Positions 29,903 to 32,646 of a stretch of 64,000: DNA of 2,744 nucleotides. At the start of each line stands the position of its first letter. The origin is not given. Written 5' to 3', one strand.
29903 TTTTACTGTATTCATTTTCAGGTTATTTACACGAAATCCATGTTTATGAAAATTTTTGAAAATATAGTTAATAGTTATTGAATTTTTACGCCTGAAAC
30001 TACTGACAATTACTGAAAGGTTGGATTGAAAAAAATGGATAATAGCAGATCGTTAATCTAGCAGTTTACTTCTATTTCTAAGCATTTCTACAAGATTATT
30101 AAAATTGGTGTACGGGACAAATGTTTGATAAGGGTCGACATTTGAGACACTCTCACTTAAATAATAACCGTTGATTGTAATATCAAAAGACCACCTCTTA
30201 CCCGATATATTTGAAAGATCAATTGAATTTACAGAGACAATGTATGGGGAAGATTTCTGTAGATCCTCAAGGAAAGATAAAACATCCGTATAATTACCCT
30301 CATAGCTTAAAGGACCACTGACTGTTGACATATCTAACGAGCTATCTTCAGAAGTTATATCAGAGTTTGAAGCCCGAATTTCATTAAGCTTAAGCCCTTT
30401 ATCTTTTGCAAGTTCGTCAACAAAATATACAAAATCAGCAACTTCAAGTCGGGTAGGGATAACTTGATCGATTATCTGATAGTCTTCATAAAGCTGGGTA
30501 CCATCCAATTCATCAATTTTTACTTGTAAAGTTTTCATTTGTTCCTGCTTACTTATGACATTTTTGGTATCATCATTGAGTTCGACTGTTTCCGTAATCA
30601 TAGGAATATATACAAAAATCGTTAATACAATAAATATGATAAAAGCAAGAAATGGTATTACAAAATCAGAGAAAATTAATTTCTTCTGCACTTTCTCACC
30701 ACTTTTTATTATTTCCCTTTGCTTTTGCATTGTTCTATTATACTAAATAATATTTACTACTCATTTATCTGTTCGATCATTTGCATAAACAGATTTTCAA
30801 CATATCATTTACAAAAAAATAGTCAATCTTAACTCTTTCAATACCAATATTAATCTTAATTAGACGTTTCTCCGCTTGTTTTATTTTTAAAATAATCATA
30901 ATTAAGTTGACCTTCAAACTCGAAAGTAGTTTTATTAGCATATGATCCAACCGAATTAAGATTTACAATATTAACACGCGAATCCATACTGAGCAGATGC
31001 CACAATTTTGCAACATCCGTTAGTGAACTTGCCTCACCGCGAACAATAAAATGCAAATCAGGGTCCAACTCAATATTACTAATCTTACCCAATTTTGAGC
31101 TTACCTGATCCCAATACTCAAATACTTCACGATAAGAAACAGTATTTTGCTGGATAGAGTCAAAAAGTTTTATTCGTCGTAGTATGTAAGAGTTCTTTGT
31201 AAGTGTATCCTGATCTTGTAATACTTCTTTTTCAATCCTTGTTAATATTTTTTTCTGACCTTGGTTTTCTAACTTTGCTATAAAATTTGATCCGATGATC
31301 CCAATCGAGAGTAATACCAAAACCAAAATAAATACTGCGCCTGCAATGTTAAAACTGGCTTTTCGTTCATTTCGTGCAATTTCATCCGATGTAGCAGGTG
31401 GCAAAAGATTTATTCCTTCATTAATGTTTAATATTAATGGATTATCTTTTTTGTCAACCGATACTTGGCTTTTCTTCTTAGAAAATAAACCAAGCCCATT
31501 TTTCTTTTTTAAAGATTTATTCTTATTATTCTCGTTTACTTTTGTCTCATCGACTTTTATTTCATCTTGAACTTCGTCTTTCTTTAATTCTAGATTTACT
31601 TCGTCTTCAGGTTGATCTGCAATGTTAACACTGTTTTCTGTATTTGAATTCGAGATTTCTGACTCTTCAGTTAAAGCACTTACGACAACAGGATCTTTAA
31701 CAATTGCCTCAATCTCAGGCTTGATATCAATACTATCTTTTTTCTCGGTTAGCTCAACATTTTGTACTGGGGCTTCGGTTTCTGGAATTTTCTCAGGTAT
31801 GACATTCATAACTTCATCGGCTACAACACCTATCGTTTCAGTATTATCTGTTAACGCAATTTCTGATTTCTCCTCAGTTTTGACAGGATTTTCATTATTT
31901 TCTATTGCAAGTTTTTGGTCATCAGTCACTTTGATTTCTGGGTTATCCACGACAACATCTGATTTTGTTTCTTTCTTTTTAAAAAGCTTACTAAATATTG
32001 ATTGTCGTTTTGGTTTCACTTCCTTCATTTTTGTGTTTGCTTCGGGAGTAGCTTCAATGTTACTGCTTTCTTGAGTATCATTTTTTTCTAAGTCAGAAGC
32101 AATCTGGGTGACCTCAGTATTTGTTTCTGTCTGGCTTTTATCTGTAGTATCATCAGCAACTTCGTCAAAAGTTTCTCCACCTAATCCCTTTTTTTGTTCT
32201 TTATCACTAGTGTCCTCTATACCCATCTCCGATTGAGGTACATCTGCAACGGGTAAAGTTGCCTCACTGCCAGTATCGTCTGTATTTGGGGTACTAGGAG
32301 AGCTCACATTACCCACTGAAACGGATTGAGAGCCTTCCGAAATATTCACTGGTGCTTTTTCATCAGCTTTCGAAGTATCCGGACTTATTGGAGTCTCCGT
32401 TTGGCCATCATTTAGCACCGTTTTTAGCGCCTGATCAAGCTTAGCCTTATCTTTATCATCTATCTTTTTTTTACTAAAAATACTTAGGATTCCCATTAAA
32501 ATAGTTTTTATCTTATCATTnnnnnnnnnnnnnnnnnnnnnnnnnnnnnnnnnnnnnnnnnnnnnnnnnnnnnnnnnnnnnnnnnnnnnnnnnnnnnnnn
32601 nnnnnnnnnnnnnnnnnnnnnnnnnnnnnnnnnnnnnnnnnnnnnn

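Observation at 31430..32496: PilN-like protein has its INLLP PilM-binding motif buried behind an acidic extension of about 355 aa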

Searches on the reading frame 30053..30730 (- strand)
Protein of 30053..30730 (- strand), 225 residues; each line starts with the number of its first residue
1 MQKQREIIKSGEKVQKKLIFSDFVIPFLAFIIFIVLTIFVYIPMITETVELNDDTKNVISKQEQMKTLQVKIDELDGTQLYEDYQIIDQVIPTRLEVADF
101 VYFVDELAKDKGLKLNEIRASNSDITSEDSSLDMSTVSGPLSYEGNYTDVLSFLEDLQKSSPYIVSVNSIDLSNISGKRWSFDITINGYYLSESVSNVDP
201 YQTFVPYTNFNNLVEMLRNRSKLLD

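Call 4: search_protein_families(library=pfam, proteins=[window:30053-30730:-], max_evalue=1)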
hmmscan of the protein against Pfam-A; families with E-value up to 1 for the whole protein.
window:30053-30730:- (225 aa): 3 families
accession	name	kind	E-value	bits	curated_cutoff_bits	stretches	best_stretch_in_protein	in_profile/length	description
PF04350.18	PilO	-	2e-05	25.2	22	1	50-189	10-141/145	Pilus assembly protein, PilO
PF06143.16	Baculo_11_kDa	-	0.061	13.4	28.4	1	17-57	30-71/84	Baculovirus 11 kDa family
PF11395.13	bCoV_NS7B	-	0.085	13.2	25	1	18-40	4-26/43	Betacoronavirus NS7B protein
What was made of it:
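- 30053..30730 (-): pilO-like gene (225 aa). Pfam PilO E=2e-5, 25.2 bits against a cutoff of 22 (call 4).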

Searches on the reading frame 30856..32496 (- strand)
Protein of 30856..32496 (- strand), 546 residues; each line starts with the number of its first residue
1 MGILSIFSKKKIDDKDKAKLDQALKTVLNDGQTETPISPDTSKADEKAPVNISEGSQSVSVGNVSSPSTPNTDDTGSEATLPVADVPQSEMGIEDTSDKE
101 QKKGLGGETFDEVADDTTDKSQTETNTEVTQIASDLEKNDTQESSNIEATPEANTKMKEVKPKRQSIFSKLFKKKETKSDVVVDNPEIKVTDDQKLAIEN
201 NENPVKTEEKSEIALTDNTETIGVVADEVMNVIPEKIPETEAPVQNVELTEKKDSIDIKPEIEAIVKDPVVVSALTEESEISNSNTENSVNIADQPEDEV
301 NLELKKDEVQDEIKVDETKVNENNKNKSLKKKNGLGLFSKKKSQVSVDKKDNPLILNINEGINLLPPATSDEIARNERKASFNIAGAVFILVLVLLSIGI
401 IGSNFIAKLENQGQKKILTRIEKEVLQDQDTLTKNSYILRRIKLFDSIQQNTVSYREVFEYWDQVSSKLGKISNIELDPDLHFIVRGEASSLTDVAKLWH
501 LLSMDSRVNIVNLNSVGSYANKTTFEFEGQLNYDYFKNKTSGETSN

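Call 4: search_protein_families(library=pfam, proteins=[window:30856-32496:-], max_evalue=1)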
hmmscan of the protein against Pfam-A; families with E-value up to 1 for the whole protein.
window:30856-32496:- (546 aa): 0 families

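Call 6: find_homologous_proteins(query=window:30856-32496:-, max_evalue=0.001)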
Query window:30856-32496:- (546 aa): 8 proteins with E <= 0.001 among 8000 candidates.
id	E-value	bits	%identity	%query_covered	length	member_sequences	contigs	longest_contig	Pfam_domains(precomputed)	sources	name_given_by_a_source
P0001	0.0e+0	1136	100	100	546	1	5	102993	-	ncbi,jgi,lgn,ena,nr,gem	ncbi:MAG TPA: hypothetical protein PLX79_02350 [Candidatus Dojkabacteria bacterium]|nr:hypothetical 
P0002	0.0e+0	1031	92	100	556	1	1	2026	-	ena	-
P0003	0.0e+0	1028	92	100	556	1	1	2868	-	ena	-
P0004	2.9e-282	955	85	100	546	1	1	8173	-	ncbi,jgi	-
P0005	1.2e-229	781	94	73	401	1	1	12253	-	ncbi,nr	ncbi:MAG TPA: hypothetical protein PKJ86_02020, partial [Candidatus Dojkabacteria bacterium]|nr:hypo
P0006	4.6e-121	423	82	43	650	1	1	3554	-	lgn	-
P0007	3.9e-120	420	82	43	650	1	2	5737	-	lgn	-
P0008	8.1e-113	396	81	43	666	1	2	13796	-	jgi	-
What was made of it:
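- The same protein was found on 5 contigs (call 6).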

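Call 17: find_encoding_contigs(protein=P0008, flank=6000, max_places=3)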
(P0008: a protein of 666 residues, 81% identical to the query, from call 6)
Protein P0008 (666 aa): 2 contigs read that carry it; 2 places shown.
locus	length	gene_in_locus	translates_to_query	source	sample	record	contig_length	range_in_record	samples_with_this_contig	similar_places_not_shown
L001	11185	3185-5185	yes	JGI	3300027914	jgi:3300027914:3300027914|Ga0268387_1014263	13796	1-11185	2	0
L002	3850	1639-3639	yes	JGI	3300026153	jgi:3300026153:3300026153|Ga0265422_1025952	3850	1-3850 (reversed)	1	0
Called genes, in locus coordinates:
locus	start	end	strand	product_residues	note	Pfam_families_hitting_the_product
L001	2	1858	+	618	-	?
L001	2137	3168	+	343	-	PF11104:PilM_2, PF06723:MreB_Mbl (faint), PF14450:FtsA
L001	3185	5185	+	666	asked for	-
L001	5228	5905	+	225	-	PF04350:PilO (weak)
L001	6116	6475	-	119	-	PF13083:KH_KhpA-B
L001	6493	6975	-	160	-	PF00886:Ribosomal_S16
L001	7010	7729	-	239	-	PF22935:RM44_endonuclase (weak), PF14622:Ribonucleas_3_3, PF00636:Ribonuclease_3, PF00035:dsrm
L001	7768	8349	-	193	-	PF01029:NusB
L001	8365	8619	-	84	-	PF01783:Ribosomal_L32p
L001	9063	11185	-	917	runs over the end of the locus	-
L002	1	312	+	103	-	?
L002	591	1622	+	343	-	PF11104:PilM_2, PF06723:MreB_Mbl (faint), PF14450:FtsA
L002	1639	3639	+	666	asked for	-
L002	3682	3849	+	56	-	?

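Call 18: find_encoding_contigs(protein=P0004, flank=6000, max_places=3)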
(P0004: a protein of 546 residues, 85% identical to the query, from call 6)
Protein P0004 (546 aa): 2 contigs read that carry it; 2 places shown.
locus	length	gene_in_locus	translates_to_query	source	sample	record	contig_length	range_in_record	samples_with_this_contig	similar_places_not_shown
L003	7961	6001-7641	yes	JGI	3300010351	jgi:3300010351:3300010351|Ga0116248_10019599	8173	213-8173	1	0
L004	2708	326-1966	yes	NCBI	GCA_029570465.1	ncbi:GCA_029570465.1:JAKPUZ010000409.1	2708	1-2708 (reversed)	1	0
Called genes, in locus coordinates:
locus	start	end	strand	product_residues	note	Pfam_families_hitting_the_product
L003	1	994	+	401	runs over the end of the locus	?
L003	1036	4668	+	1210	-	PF16841:CBM60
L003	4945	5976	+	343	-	PF11104:PilM_2, PF06723:MreB_Mbl (faint), PF14450:FtsA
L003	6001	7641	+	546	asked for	-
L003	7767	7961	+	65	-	?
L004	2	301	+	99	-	?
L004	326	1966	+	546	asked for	-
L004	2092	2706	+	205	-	?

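Call 39: predict_structure(alignment_id=A4)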
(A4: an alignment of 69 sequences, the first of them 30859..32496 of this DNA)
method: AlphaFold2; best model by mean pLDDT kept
length: 546 residues; sequences in the alignment: 69
mean_pLDDT: 61.0   pTM: 0.35
mean pLDDT of the five models: 61.0, 58.1, 57.4, 54.1, 53.5
residues with pLDDT >= 90: 137; 70-90: 48; 50-70: 80; < 50: 281
segments of 3 or more residues with pLDDT < 50: 31-34, 36-42, 44-47, 51-81, 92-94, 99-160, 162-173, 178-181, 183-197, 199-204, 208-267, 271-277, 281-287, 289-291, 293-296, 323-329, 333-336, 342-358
pLDDT, mean of each block of 10 residues (from residue 1): 53 83 71 43 45 43 46 45 52 48 41 42 35 39 39 38 44 45 44 43 47 40 37 41 44 40 45 46 46 49 51 51 48 48 46 46 71 72 84 97 96 95 95 94 83 88 96 95 98 98 97 97 98 86 53
secondary structure, 60 per line:
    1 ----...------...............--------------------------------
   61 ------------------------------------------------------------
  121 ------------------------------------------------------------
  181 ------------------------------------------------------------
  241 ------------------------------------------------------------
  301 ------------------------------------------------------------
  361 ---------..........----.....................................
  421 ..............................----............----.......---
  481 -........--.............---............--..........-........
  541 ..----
elements in order: H14-28 H370-379 H384-450 H455-466 E471-477 E482-489 H492-504 E508-519 E522-531 H533-542
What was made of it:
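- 31282..31350 (-): Single transmembrane helix (aa 383-405). Block-mean pLDDT rises from 84 (aa 381-390) to 96-97 (aa 391-410) (call 39).
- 30859..31281 (-): Extracytoplasmic long helix (to about aa 450) plus ferredoxin-like alpha/beta domain (aa 455-542). AF2 block-mean pLDDT 83-98 across aa 401-540 (call 39).
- On PilN (type IV pilus alignment/assembly protein): AF2 block-mean pLDDT is 83-98 for aa 381-540 (call 39).
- Closest known: GspL / PulL / EpsL of type II secretion. Different: Here that domain is the separate PilM, and the cytoplasmic part is disordered (call 39).
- AF2 gives island 2 and the GLGLF part of island 3 low confidence and no helix (call 39). Island 1 includes a confidently predicted amphipathic helix at aa 14-28 (call 39), a typical partner-binding element.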

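Call 41: fold_search(model_id=the predicted structure, library=pdb)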
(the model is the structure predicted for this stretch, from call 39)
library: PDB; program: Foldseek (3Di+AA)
matches with E <= 10: 1522; with E <= 0.001: 0
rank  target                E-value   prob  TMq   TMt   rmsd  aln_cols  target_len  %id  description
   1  5hl8_A                8.3e-03  1.00  0.14  0.79   2.4        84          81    8  1.93 Angstrom resolution crystal structure of a pullulanase-specific type II secretion system integral cytoplasmic mem (released 2016-01-27)
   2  6ghu_A                9.4e-03  1.00  0.13  0.76   2.5        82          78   11  Crystal structure of the periplasmic domain of XcpY, oP crystal form. (released 2018-11-21)
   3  5n7l                  1.0e-02  1.00  0.12  0.68   2.9        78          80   13  Crystal structure of the periplasmic domain of XcpY, tI crystal form. (released 2018-03-14)
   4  3qwu_A                2.0e-02  1.00  0.09  0.13   6.1        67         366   12  Putative ATP-dependent DNA ligase from Aquifex aeolicus. (released 2011-03-16)
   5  3qwu_B                2.6e-02  0.98  0.09  0.13   8.7        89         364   11  Putative ATP-dependent DNA ligase from Aquifex aeolicus. (released 2011-03-16)
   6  2rjz_A                3.0e-02  0.97  0.12  0.39   9.0       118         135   13  Crystal structure of the type 4 fimbrial biogenesis protein PilO from Pseudomonas aeruginosa (released 2007-11-06)
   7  7amv_A                3.2e-02  0.90  0.10  0.05  13.8       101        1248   11  Atomic structure of the poxvirus transcription pre-initiation complex in the initially melted state (released 2021-10-06)
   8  9skq_J                4.9e-02  0.54  0.07  0.11  10.2        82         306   11  Cryo-EM structure of CAK-CDK1-cyclin B1 (released 2025-10-15)
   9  4bhq_B                5.2e-02  0.99  0.11  0.48   5.2        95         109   10  Structure of the periplasmic domain of the PilN type IV pilus biogenesis protein from Thermus thermophilus (released 2013-11-20)
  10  7zhg_V                5.2e-02  0.98  0.10  0.47   5.0        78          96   17  High-resolution cryo-EM structure of Pyrococcus abyssi 30S ribosomal subunit bound to mRNA and initiator tRNA anticodo (released 2022-06-29)
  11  6rid_A                5.2e-02  0.97  0.10  0.05   5.0        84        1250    7  Structure of Vaccinia Virus DNA-dependent RNA polymerase elongation complex (released 2019-12-18)
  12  6vu7_C                5.9e-02  0.35  0.09  0.22   7.2        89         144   12  Crystal structure of YbjN, a putative transcription regulator from E. coli (released 2020-03-11)
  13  9exn_A                6.3e-02  0.99  0.10  0.05   2.7        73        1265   10  The vaccinia minimal RNA polymerase cryo EM structure at 1.9A resolution (released 2025-11-26)
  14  5g6v_A                6.3e-02  0.90  0.08  0.14   5.7        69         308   16  Crystal structure of the PCTAIRE1 kinase in complex with inhibitor (released 2016-11-23)
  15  2bts                  6.3e-02  0.60  0.07  0.13   9.0        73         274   16  STRUCTURE OF CDK2 COMPLEXED WITH PNU-230032 (released 2005-11-09)
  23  2w7v_A                8.2e-02  0.99  0.13  0.70   3.3        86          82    9  periplasmic domain of EpsL from Vibrio parahaemolyticus (released 2010-03-31)
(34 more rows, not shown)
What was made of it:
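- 30859..31281 (-): Foldseek: PulL 5hl8 TMt 0.79, XcpY 6ghu 0.76, EpsL 2w7v 0.70, PilO 2rjz, Thermus PilN 4bhq (call 41).
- On PilN (type IV pilus alignment/assembly protein): The E-values are weak, 8e-3 to 8e-2 (call 41).
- Closest known: GspL / PulL / EpsL of type II secretion. Same: Best structural matches of the C-terminal domain, TMt 0.70-0.79 (call 41).
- The AF2 and Foldseek match is to GspL/PilO/PilN domains (calls 39, 41).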
